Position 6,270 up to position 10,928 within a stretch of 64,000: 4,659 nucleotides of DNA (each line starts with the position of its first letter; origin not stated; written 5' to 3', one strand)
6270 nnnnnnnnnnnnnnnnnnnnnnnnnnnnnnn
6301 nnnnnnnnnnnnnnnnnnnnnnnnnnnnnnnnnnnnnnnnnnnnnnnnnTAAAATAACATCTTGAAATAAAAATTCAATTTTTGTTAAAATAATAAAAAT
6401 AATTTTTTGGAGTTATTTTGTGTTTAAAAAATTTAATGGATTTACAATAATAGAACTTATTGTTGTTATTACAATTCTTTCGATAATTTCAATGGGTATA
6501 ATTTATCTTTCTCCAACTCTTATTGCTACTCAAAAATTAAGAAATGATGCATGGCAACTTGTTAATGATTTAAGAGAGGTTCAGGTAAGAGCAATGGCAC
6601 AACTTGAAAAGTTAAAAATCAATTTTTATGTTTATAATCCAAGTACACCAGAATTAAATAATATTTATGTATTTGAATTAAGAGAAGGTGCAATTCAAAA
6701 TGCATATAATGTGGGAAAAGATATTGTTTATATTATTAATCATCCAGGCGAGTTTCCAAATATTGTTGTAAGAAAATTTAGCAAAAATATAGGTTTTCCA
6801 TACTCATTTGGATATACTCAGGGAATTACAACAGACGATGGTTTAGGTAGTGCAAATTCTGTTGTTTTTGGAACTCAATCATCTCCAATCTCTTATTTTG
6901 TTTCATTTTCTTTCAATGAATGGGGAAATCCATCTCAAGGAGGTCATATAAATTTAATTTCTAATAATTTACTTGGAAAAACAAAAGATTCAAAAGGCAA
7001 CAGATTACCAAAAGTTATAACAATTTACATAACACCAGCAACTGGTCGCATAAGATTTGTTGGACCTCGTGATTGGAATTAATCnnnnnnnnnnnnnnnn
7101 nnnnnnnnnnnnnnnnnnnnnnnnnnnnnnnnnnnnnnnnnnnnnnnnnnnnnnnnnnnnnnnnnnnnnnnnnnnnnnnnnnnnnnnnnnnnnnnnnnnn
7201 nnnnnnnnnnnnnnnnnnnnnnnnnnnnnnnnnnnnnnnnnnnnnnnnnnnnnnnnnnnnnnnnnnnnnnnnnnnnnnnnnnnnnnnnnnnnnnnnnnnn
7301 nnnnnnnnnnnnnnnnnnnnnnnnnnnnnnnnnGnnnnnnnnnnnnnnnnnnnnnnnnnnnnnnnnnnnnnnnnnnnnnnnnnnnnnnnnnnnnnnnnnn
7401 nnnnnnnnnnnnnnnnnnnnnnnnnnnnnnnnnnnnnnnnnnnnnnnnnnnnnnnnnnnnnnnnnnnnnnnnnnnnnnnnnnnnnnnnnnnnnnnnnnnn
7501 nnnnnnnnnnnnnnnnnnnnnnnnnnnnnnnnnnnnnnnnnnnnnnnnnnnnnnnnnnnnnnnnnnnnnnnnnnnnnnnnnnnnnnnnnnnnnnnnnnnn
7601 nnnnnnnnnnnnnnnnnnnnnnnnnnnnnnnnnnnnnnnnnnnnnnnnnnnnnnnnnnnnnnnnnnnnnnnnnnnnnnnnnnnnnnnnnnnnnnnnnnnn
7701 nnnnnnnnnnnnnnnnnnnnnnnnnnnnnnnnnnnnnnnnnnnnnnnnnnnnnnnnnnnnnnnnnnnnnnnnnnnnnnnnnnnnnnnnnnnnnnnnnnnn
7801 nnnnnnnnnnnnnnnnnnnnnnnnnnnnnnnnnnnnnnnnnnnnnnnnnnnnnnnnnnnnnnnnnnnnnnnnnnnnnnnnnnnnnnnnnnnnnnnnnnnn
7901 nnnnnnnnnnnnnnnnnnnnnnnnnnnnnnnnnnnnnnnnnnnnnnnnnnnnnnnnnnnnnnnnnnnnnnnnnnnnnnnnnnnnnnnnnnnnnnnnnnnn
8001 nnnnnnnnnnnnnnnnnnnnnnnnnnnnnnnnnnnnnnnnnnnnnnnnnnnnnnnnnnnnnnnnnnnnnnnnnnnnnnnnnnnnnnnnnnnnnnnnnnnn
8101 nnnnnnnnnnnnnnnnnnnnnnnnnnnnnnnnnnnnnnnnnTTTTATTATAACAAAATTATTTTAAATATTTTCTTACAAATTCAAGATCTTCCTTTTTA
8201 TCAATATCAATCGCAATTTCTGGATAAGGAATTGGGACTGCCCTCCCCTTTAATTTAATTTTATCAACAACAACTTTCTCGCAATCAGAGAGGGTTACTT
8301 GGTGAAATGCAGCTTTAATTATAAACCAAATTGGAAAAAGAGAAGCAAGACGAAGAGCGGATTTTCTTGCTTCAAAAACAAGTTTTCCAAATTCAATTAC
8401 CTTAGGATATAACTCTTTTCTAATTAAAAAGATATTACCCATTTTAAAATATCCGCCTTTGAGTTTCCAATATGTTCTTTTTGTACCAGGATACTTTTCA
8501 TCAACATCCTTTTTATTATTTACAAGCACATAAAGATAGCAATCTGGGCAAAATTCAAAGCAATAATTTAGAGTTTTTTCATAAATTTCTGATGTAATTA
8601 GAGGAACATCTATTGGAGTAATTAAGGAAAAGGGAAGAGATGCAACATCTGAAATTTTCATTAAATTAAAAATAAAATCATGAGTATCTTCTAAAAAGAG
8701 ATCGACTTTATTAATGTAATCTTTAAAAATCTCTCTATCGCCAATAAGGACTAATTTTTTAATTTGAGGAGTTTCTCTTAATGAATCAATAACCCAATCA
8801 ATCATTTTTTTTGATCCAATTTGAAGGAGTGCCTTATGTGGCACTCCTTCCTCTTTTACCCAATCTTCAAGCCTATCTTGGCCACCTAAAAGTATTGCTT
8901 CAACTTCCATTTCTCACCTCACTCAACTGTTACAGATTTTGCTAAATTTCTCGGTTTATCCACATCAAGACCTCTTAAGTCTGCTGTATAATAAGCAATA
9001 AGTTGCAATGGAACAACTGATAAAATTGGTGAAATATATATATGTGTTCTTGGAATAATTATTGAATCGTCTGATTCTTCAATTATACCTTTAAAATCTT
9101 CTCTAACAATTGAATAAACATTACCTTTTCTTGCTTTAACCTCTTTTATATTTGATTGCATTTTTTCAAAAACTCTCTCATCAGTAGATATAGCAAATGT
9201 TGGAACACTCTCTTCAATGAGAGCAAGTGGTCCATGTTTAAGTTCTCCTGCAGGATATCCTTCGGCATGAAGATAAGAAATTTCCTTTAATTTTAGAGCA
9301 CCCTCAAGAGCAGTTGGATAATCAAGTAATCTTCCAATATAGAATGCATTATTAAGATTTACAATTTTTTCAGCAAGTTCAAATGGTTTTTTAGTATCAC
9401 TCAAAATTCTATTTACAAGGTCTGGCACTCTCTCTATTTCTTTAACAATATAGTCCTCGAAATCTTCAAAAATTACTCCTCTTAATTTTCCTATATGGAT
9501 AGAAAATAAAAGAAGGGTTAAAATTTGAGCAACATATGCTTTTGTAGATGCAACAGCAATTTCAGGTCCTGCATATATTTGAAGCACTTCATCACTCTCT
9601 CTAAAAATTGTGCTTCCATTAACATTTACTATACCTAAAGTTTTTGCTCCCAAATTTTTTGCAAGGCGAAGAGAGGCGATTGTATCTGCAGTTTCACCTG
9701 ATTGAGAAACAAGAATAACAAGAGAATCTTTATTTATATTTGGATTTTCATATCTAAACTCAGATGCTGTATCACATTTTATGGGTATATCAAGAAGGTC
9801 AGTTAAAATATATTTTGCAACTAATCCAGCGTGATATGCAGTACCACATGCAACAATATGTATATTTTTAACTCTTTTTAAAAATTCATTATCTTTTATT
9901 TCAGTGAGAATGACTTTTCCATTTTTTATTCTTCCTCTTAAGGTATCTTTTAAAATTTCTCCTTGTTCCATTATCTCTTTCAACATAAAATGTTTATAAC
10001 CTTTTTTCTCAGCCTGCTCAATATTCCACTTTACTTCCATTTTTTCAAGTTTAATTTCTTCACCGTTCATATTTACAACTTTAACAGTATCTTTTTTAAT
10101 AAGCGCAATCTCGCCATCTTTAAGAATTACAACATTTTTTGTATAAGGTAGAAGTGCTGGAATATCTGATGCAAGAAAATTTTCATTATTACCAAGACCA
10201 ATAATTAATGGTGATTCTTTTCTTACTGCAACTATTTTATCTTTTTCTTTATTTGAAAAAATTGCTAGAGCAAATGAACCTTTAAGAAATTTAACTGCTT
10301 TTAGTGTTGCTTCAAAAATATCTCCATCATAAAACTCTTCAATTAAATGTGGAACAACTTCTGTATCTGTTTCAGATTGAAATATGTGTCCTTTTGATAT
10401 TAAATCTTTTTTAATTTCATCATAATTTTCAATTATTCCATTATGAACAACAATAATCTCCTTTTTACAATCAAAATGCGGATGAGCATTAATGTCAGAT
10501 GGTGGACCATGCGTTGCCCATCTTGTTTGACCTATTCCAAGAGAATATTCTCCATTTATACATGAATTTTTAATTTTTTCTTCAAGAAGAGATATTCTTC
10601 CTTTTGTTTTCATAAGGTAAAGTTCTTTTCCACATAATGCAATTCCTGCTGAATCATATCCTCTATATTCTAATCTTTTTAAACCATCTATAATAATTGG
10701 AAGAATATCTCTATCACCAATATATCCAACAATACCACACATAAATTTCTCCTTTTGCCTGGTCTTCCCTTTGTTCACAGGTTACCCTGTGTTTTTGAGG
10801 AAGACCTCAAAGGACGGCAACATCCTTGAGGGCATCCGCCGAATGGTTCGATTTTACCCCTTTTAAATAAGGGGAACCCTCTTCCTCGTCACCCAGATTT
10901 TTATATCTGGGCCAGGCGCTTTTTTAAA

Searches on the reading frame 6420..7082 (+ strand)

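Call 32: search_protein_families(library=pfam, proteins=[window:6420-7082:+], max_evalue=0.0001)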
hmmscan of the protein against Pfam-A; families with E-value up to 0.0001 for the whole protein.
window:6420-7082:+ (220 aa): 1 family
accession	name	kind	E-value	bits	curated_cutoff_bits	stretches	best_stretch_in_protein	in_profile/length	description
PF07963.17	N_methyl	-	1.7e-06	27.8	21.2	1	3-27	2-26/27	Prokaryotic N-terminal methylation motif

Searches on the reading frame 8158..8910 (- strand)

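Call 32: search_protein_families(library=pfam, proteins=[window:8158-8910:-], max_evalue=0.0001)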
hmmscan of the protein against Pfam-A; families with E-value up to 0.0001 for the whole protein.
window:8158-8910:- (250 aa): 1 family
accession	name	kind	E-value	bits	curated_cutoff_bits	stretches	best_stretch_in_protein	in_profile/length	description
PF02348.25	CTP_transf_3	-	7.7e-06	26.3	22.6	0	21-68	11-58/217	Cytidylyltransferase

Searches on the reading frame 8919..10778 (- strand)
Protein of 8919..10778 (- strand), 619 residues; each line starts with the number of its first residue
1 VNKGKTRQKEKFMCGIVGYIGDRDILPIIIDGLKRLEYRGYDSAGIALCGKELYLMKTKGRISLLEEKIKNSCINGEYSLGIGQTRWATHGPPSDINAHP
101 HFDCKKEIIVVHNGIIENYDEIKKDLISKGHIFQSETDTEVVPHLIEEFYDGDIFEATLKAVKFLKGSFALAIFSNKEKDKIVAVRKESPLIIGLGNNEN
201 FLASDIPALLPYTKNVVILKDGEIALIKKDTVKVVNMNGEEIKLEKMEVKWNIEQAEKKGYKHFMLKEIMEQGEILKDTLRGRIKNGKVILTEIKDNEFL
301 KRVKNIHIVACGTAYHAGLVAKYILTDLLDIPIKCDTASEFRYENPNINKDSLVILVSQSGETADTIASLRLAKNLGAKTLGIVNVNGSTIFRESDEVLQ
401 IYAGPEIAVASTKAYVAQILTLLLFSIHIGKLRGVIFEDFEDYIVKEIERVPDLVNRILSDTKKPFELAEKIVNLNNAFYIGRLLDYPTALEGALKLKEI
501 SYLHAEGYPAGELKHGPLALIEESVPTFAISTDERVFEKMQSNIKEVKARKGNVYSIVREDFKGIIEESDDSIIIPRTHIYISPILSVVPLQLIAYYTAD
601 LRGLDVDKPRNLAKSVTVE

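Call 66: find_homologous_proteins(query=window:8919-10778:-, max_evalue=1e-50)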
Query window:8919-10778:- (619 aa): 8000 proteins with E <= 1e-50 among 8000 candidates; the best 120 are listed.
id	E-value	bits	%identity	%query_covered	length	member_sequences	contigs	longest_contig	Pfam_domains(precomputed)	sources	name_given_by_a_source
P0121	0.0e+0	1269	94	98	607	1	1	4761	PF01380.28,PF13522.12,PF13537.12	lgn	-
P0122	0.0e+0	1243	92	98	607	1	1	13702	PF01380.28,PF13522.12,PF13537.12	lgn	-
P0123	0.0e+0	1239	92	98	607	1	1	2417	PF01380.28,PF13522.12,PF13537.12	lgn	-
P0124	0.0e+0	1239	91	98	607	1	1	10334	PF01380.28,PF13522.12,PF13537.12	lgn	-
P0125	0.0e+0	1235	91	98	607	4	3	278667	PF01380.28,PF13522.12,PF13537.12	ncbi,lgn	-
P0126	0.0e+0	1235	91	98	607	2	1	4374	PF01380.28,PF13522.12,PF13537.12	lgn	-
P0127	0.0e+0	1222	87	100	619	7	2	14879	PF01380.28,PF13522.12,PF13537.12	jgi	jgi:glucosamine--fructose-6-phosphate aminotransferase (isomerizing)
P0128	0.0e+0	1207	88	98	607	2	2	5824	PF01380.28,PF13522.12,PF13537.12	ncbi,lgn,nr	ncbi:MAG: glutamine--fructose-6-phosphate transaminase (isomerizing) [Caldisericia bacterium]|nr:glu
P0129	0.0e+0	1200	87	98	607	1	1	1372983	PF01380.28,PF13522.12,PF13537.12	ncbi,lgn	-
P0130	0.0e+0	1195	87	98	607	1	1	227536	PF01380.28,PF13522.12,PF13537.12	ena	-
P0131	0.0e+0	1091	81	98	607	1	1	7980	PF01380.28,PF13522.12,PF13537.12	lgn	-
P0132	0.0e+0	1091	79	98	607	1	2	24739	PF01380.28,PF13522.12,PF13537.12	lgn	-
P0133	0.0e+0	1081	79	98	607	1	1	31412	PF01380.28,PF13522.12,PF13537.12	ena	-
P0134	0.0e+0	1079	79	98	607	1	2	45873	PF01380.28,PF13522.12,PF13537.12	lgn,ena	-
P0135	0.0e+0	1078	80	98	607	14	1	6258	PF01380.28,PF13522.12,PF13537.12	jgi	-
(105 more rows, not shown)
